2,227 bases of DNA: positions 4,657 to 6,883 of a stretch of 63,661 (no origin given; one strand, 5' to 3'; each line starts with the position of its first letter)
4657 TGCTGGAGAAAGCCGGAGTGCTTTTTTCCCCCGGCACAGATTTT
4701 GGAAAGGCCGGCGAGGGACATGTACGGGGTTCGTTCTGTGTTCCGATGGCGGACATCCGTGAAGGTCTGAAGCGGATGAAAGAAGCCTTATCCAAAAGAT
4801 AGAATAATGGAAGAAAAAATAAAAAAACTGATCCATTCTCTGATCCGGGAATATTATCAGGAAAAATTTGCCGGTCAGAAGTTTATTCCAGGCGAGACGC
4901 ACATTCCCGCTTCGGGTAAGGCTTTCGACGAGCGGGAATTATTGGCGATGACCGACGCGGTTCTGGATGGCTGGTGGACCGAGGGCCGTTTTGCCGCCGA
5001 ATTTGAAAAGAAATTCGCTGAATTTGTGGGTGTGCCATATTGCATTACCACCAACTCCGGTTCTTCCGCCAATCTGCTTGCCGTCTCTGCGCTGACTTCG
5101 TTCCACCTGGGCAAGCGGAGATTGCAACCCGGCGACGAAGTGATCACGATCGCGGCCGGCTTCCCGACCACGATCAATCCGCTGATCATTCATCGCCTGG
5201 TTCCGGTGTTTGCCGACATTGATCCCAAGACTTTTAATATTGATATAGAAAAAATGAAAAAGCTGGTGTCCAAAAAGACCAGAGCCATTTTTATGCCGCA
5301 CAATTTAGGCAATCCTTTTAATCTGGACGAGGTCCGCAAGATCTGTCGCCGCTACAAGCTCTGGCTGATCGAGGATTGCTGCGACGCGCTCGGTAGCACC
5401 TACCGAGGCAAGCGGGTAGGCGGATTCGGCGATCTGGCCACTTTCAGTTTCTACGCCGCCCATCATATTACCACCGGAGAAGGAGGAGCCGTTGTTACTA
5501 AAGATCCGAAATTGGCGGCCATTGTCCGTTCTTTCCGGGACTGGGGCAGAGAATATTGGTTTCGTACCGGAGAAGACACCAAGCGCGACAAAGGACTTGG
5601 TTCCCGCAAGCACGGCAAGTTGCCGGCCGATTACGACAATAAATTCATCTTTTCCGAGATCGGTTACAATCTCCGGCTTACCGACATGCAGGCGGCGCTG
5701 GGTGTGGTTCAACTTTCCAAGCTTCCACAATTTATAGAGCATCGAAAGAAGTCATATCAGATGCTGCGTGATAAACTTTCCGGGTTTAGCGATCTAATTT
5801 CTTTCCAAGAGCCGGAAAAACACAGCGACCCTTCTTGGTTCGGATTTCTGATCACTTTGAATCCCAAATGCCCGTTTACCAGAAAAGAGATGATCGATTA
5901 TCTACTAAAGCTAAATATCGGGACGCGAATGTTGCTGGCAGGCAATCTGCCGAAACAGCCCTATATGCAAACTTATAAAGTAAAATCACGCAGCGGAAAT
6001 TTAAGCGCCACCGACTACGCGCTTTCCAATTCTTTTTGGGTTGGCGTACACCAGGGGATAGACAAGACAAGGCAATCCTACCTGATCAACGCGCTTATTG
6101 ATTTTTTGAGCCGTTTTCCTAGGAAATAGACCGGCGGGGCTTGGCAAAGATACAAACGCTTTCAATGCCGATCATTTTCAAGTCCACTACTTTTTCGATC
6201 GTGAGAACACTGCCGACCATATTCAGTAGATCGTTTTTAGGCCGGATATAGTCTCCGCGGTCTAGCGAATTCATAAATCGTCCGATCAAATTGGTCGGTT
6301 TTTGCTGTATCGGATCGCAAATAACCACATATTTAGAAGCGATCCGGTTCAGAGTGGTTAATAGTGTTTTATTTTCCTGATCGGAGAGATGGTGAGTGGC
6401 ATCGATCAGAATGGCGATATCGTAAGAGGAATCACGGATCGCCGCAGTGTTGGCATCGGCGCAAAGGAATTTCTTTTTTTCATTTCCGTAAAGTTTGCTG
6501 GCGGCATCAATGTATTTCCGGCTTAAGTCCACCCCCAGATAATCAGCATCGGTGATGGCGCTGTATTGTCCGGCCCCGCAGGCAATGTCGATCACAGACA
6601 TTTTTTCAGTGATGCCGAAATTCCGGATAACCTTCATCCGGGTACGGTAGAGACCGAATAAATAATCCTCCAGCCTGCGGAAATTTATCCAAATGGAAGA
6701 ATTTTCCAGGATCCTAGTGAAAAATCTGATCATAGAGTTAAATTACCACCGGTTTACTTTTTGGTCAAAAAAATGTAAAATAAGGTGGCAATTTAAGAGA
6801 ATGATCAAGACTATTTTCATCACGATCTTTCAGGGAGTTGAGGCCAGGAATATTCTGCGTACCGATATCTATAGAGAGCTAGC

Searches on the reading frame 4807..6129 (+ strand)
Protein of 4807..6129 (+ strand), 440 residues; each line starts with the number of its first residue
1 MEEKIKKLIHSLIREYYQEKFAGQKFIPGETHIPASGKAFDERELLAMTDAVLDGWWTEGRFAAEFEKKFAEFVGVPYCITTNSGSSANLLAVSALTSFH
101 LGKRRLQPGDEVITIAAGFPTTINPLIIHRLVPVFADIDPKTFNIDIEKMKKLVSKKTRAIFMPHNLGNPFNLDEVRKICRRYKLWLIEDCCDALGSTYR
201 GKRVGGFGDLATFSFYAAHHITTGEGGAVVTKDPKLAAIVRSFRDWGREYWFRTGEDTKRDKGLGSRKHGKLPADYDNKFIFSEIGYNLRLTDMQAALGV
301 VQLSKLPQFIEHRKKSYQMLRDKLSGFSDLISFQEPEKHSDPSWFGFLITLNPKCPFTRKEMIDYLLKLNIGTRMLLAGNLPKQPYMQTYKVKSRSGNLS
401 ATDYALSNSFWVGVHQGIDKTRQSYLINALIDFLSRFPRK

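Call 6: search_protein_families(library=pfam, proteins=[window:4807-6129:+], max_evalue=0.001)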
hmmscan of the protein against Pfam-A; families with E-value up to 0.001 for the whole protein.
window:4807-6129:+ (440 aa): 2 families
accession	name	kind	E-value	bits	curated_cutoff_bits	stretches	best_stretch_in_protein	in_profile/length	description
PF01041.23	DegT_DnrJ_EryC1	-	1.1e-95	321.4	19.8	1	41-430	4-359/360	DegT/DnrJ/EryC1/StrS aminotransferase family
PF00266.25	Aminotran_5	-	0.00018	21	21.5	1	64-196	46-181/371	Aminotransferase class-V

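Call 10: search_protein_families(library=ncbifam, proteins=[window:4807-6129:+], max_evalue=0.001)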
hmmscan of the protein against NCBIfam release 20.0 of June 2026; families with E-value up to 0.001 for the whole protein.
window:4807-6129:+ (440 aa): 12 families
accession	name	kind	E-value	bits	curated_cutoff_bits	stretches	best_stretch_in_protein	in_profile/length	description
NF011936.0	PRK15407.1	equivalog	3.2e-175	583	423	1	2-434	6-436/440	lipopolysaccharide biosynthesis protein RfbH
TIGR03588.1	PseC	equivalog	1.3e-63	215.2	423.5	1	33-432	2-378/380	UDP-4-amino-4,6-dideoxy-N-acetyl-beta-L-altrosamine transaminase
TIGR04181.1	NHT_00031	hypoth_equivalog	7.2e-56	189.6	420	2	39-242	7-219/359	LegC family aminotransferase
NF008658.2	PRK11658.1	equivalog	3.3e-48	164.2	631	1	32-392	4-339/379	UDP-4-amino-4-deoxy-L-arabinose aminotransferase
NF008687.0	PRK11706.1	equivalog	1.1e-40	139.6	375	1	40-432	9-372/375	dTDP-4-amino-4,6-dideoxygalactose transaminase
TIGR04427.1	PLP_DesI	equivalog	3.5e-38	131.7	650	1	39-249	28-230/390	dTDP-4-dehydro-6-deoxyglucose aminotransferase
TIGR02379.1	ECA_wecE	subfamily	5.9e-32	110.9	434.85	1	43-433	12-374/376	dTDP-4-amino-4,6-dideoxy-D-glucose transaminase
NF004770.0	PRK06108.1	subfamily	1.4e-05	24.1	422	1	66-190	86-209/396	pyridoxal phosphate-dependent aminotransferase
NF005305.0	PRK06836.1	equivalog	0.00022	20.6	376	1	105-164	118-179/396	pyridoxal phosphate-dependent aminotransferase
NF041364.1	GntC_guanitoxin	equivalog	0.00034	19.6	415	1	104-190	79-173/356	guanitoxin biosynthesis PLP-dependent (S)-gamma-hydroxy-L-arginine cyclodehydratase GntC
NF005817.0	PRK07683.1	equivalog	0.00034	19.4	575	1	93-166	96-170/387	aminotransferase A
NF004975.0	PRK06348.1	equivalog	0.00063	18.8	549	1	91-190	94-201/384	pyridoxal phosphate-dependent aminotransferase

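Call 64: search_solved_structures(query=window:4807-6129:+, max_evalue=1e-20, show_alignments=2)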
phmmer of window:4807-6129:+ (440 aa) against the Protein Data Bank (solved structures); distinct sequences matched with E-value up to 1e-20: 53.
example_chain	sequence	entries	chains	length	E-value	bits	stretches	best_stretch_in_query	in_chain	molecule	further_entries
3bcx_A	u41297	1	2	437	1.6e-138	465.4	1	2-433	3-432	CDP-6-deoxy-L-threo-D-glycero-4-hexulose-3-dehydrase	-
3bb8_A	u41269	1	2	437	2.9e-137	461.2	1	2-433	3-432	CDP-4-keto-6-deoxy-D-glucose-3-dehydrase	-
2gms_A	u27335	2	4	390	4e-62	213.6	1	33-416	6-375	Putative pyridoxamine 5-phosphate-dependent dehydrase, Wbdk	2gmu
3b8x_A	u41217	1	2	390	3.7e-61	210.4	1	33-416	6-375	Pyridoxamine 5-phosphate-dependent dehydrase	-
2r0t_A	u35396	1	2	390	6.8e-61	209.6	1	33-416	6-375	Pyridoxamine 5-phosphate-dependent dehydrase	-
3gr9_A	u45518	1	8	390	1.8e-60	208.2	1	33-416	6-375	ColD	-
9wvy_A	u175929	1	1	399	3.5e-52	180.9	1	38-387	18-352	Putative NDP-4-keto-6-deoxyglucose-3-dehydratase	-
7b0m_AAA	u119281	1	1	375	3.9e-48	167.5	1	58-243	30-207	Sugar aminotransferase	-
3bn1_A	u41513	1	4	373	2.3e-46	161.7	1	54-252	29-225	Perosamine synthetase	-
3dr7_A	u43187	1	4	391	2.5e-46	161.6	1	53-252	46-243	Putative perosamine synthetase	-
3dr4_A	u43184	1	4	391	3.4e-46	161.1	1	53-252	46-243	Putative perosamine synthetase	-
7b0d_A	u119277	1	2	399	4.2e-44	154.2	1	52-249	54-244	Glutamine--scyllo-inositol transaminase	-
2c7t_A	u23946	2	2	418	1.4e-41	146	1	52-420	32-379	GLUTAMINE-2-DEOXY-SCYLLO-INOSOSE AMINOTRANSFERASE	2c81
5w71_A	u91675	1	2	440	1.6e-41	145.7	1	52-420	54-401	L-glutamine:2-deoxy-scyllo-inosose aminotransferase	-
4lc3_A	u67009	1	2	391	3.6e-38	134.7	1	33-247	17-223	Putative UDP-4-amino-4-deoxy-l-arabinose--oxoglutarate aminotransferase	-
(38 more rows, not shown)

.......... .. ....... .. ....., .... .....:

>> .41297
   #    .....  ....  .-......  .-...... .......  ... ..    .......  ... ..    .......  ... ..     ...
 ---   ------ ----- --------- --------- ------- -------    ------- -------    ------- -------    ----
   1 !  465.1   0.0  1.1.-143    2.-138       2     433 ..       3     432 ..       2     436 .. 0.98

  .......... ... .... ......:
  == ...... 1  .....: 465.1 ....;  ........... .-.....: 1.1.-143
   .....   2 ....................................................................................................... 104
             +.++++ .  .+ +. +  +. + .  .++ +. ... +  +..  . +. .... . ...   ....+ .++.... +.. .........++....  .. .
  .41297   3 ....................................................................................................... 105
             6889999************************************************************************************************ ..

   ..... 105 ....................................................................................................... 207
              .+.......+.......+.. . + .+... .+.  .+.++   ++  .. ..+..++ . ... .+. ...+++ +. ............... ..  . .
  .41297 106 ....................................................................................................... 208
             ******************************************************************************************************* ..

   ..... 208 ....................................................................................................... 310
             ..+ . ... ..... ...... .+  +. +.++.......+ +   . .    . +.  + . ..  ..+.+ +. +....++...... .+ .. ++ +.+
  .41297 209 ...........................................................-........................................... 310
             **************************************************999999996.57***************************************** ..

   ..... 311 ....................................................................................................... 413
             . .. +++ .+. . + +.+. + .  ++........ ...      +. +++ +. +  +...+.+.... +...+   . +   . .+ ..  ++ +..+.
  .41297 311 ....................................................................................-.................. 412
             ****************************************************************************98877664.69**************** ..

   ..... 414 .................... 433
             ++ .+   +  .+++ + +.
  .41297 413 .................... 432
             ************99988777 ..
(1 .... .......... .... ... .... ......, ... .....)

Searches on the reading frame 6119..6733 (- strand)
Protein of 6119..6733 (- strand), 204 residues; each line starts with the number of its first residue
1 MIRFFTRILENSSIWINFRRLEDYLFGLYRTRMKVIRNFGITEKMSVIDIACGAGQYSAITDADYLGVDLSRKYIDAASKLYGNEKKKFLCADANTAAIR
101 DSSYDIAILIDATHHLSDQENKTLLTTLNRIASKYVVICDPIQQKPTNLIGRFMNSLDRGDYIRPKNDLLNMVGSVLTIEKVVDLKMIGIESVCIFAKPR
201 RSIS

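Call 6: search_protein_families(library=pfam, proteins=[window:6119-6733:-], max_evalue=0.001)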
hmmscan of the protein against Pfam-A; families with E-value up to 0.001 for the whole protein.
window:6119-6733:- (204 aa): 5 families
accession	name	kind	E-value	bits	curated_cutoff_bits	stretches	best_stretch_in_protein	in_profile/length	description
PF08241.18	Methyltransf_11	-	1.5e-11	45.2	21.2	1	49-131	2-86/95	Methyltransferase domain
PF13649.12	Methyltransf_25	-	5.3e-11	43.5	27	1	47-131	1-92/97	Methyltransferase domain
PF08242.18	Methyltransf_12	-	7.3e-08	33.5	30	1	48-122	1-83/98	Methyltransferase domain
PF13847.12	Methyltransf_31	-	3.3e-06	27.3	27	1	42-121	2-92/145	Methyltransferase domain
PF13489.12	Methyltransf_23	-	6e-05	23.3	27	1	36-141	14-119/164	Methyltransferase domain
